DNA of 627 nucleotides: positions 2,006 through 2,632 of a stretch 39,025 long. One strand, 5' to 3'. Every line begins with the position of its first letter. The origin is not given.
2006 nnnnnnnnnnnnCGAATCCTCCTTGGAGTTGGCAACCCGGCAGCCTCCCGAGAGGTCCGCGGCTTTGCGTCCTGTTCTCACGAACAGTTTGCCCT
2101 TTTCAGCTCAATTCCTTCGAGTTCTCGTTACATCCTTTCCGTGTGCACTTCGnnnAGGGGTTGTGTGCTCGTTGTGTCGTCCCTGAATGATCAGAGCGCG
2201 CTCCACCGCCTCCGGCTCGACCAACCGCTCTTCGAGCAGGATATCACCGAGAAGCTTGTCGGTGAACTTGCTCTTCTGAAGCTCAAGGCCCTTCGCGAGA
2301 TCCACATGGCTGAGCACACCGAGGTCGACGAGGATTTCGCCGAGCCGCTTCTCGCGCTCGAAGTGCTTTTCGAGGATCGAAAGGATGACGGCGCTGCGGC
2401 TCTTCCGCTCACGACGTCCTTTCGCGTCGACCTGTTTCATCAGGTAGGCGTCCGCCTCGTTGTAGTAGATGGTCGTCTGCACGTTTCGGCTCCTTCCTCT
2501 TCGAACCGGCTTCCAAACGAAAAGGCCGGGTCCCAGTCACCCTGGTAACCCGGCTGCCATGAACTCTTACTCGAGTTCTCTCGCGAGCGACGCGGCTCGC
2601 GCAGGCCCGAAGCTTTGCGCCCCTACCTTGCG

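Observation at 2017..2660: RHH (CopG-like) DNA-binding domain fused to a tandem MshEN c-di-GMP-binding motif, placed directly upstream of a giant adhesin: candidate c-di-GMP-responsive repressor of a new architecture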

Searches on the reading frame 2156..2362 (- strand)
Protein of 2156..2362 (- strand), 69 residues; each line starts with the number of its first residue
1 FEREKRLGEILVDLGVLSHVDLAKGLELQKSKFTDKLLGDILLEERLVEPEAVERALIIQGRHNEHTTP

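Call 88: search_solved_structures(query=window:2156-2362:-, max_evalue=10, show_alignments=5)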
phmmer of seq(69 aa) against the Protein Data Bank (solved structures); distinct sequences matched with E-value up to 10: 13.
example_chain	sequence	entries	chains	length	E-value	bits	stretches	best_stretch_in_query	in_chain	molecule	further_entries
6f8l_G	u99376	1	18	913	8.8e-09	38.8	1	3-62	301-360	Type IV pilus assembly protein PilF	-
5htl_A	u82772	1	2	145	0.0024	21.6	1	4-43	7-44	MSHA biogenesis protein MshE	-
6olj_C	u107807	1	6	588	0.0044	20.8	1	5-51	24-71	Type IV pilus biogenesis ATPase PilB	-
5tsg_B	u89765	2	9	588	0.0044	20.8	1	5-51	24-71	Type IV pilus biogenesis ATPase PilB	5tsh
6ejf_G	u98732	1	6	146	0.013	19.4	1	3-60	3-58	Type IV pilus assembly protein PilF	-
9g1w_A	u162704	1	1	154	0.059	17.3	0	4-29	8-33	Type IV pilus assembly ATPase PilB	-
5zfr_A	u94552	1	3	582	0.11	16.4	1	5-51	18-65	Type IV pilus biogenesis ATPase PilB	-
8pfa_A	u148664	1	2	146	0.16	15.9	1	3-60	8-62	c-di-GMP binding domain of the ATPase enzyme PilF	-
8pe0_A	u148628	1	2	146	0.35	14.8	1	4-58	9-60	c-di-GMP binding domain of the ATPase enzyme PilF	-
8pdk_A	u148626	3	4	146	0.36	14.8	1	3-60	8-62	c-di-GMP binding domain of the ATPase enzyme PilF | ATP-binding motif-containing protein pilF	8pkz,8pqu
6ejf_J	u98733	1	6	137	0.41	14.6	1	3-60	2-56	Type IV pilus assembly protein PilF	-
9gl5_A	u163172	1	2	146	0.57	14.2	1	3-60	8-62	ATP-binding motif-containing protein pilF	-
9glg_A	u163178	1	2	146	0.6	14.1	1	3-58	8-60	ATP-binding motif-containing protein pilF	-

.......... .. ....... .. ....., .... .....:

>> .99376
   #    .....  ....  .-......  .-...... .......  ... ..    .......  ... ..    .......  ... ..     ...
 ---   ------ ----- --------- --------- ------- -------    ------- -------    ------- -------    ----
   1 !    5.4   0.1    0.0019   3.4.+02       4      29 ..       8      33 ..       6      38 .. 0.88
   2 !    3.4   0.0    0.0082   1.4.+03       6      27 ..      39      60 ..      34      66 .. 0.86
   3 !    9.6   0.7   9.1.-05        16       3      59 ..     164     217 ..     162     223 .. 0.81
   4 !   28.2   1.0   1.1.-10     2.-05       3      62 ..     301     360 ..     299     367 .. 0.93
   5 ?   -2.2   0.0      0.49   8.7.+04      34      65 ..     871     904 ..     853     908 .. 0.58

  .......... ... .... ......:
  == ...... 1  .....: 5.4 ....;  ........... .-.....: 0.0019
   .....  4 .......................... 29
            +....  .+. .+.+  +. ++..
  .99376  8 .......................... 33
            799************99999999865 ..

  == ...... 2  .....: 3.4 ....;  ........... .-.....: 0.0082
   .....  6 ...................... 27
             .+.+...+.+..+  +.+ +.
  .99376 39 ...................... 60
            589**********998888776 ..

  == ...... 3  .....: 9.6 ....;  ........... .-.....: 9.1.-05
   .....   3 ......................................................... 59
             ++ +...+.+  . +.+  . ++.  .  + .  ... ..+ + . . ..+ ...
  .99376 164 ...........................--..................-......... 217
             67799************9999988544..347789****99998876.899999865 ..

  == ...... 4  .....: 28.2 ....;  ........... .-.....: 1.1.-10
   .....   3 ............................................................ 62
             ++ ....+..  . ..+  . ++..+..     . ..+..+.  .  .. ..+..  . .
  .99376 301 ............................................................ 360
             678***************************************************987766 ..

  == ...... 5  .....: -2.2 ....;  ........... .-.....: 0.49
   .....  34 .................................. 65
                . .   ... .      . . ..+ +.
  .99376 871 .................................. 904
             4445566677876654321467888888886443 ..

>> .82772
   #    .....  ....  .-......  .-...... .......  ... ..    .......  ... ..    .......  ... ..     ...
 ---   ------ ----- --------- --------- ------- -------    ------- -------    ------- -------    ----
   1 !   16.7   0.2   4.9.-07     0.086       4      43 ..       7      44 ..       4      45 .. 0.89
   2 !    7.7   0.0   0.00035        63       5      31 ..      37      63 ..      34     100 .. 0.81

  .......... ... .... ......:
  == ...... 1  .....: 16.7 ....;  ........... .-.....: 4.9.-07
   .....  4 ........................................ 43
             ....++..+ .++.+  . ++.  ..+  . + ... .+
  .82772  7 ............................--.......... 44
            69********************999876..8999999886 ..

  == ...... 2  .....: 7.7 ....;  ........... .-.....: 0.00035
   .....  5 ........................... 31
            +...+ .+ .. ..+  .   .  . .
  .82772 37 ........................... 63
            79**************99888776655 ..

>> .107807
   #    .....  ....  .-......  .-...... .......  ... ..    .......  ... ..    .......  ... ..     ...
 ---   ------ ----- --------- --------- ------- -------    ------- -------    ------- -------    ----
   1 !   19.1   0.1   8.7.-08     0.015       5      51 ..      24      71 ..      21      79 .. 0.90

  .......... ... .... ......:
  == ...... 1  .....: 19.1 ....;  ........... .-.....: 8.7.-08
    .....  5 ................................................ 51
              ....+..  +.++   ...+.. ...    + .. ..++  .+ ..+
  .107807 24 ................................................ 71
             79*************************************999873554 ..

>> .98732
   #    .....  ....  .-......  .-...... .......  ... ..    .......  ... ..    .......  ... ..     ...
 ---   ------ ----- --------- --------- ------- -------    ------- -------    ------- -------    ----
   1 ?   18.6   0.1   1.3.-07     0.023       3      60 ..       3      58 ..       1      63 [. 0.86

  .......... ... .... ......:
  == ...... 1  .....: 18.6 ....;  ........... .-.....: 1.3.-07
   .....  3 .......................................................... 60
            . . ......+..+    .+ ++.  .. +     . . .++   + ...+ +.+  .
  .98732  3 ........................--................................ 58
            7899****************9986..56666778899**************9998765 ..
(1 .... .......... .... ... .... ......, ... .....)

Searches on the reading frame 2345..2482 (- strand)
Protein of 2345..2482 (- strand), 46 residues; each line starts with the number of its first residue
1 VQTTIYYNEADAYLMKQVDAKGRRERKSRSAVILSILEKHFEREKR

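Call 66: search_solved_structures(query=A5, max_evalue=10, show_alignments=3)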
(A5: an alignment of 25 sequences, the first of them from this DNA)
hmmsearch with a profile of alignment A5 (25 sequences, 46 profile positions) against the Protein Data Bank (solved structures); distinct sequences matched with E-value up to 10: 12.
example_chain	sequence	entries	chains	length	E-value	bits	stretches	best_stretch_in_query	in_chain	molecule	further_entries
8prj_A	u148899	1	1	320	0.0022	20.9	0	4-14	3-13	v31Bagel8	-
8prs_A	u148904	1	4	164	0.02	17.9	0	4-14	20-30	nvBagel4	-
8pra_A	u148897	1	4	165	0.02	17.8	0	4-14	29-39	Cell surface protein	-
7e4j_A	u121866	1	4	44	0.094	15.7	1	13-37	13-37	Antitoxin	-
2cpg_A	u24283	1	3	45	0.11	15.5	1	13-42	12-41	TRANSCRIPTIONAL REPRESSOR COPG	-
1b01_A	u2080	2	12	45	0.13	15.3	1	13-40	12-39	TRANSCRIPTIONAL REPRESSOR COPG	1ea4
5myj_AS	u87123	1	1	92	0.18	14.8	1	11-28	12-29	30S ribosomal protein S19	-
3er6_A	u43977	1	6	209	0.5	13.4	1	28-46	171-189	Putative transcriptional regulator protein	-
4hv0_A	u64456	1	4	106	0.75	12.8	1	18-44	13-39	AvtR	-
8pro_A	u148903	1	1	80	1.3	12.1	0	4-14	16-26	Cell surface protein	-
8prd_A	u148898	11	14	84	1.5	11.9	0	4-14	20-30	Cell surface protein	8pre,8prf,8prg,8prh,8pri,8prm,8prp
8pr9_A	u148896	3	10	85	1.5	11.8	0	4-14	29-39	Cell surface protein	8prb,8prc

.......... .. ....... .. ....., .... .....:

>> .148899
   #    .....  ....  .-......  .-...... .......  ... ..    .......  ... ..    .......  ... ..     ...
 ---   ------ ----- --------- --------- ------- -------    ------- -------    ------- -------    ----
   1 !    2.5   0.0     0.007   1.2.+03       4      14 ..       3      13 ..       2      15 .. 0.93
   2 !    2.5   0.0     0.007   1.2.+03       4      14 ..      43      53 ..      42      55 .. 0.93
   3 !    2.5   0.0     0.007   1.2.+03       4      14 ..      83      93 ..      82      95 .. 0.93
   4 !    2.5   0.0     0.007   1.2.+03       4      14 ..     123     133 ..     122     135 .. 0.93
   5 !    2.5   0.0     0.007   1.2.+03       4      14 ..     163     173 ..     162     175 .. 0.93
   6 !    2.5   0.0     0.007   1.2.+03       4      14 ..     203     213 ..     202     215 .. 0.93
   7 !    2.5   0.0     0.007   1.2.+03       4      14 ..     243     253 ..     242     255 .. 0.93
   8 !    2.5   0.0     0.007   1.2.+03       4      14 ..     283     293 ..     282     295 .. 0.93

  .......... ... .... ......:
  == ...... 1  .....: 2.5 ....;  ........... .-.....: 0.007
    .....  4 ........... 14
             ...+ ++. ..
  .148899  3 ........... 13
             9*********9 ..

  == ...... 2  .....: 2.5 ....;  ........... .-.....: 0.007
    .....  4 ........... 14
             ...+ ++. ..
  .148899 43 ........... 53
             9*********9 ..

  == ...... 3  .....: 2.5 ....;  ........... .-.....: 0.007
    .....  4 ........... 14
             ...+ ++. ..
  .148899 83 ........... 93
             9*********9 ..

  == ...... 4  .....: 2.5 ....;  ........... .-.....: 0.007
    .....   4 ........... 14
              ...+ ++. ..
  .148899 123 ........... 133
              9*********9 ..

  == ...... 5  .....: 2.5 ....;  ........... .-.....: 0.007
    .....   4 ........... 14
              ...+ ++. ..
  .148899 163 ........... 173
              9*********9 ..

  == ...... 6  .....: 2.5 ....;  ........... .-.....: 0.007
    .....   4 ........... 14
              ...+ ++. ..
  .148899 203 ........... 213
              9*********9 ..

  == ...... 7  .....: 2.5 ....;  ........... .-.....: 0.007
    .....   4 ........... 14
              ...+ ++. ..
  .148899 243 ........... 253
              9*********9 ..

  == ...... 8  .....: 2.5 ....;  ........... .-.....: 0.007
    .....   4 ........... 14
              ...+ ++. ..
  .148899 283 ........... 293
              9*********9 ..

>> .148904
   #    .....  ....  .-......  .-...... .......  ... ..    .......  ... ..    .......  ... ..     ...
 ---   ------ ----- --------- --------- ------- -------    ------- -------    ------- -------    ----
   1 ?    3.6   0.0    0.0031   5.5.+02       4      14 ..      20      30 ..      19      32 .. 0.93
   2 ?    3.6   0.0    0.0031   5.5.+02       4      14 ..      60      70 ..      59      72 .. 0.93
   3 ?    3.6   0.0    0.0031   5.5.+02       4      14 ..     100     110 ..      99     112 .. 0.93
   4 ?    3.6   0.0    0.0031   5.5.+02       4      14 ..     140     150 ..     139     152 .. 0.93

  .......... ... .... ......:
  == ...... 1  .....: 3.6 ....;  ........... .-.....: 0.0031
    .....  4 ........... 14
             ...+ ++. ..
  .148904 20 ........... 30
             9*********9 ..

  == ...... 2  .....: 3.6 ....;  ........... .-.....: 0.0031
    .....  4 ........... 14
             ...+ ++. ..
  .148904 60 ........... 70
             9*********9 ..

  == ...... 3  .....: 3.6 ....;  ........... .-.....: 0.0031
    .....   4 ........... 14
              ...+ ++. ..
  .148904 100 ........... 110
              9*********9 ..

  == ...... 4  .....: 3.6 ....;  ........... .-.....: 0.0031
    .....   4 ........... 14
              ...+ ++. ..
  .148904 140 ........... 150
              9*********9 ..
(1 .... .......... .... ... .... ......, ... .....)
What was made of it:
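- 2348..2482 (-): Residues 1-45: probable ribbon-helix-helix (strand MQTTIYY, helices 9-25 and 29-44, N-cap RKSRS). A PDB profile search gives CopG at E about 0.1 (call 66).
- Tried and rejected: CopG and antitoxin hits came only at E about 0.1 (call 66).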

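Call 67: search_protein_families(library=pfam, alignment_id=A5, max_evalue=10)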
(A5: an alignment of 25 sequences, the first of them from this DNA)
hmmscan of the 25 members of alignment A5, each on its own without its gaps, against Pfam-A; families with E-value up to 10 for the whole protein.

A. member 1, seq(46 aa): 0 families

B. families by the number of members that match (of 25 scanned): 11 families
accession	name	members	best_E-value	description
PF01402.27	RHH_1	11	0.00013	Ribbon-helix-helix protein, copG family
PF15919.11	HicB_lk_antitox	2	0.18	HicB_like antitoxin of bacterial toxin-antitoxin system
PF24743.1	DUF7692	1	0.0041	Domain of unknown function (DUF7692)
PF19891.5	DUF6364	1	0.024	Family of unknown function (DUF6364)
PF03869.20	Arc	1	0.029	Arc-like DNA binding domain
PF03142.21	Chitin_synth_2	1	0.055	Chitin synthase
PF13376.11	OmdA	1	0.11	Bacteriocin-protection, YdeI or OmpD-Associated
PF09966.14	DUF2200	1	0.12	Uncharacterized protein conserved in bacteria (DUF2200)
PF06268.19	Fascin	1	0.12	Fascin domain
PF12053.14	Par3_HAL_N_term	1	0.12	N-terminal of Par3 and HAL proteins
PF04230.19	PS_pyruv_trans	1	0.16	Polysaccharide pyruvyl transferase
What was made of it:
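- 2348..2482 (-): Pfam RHH_1 matches 11 of 25 family N-termini, best E 1.3e-4 (call 67).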
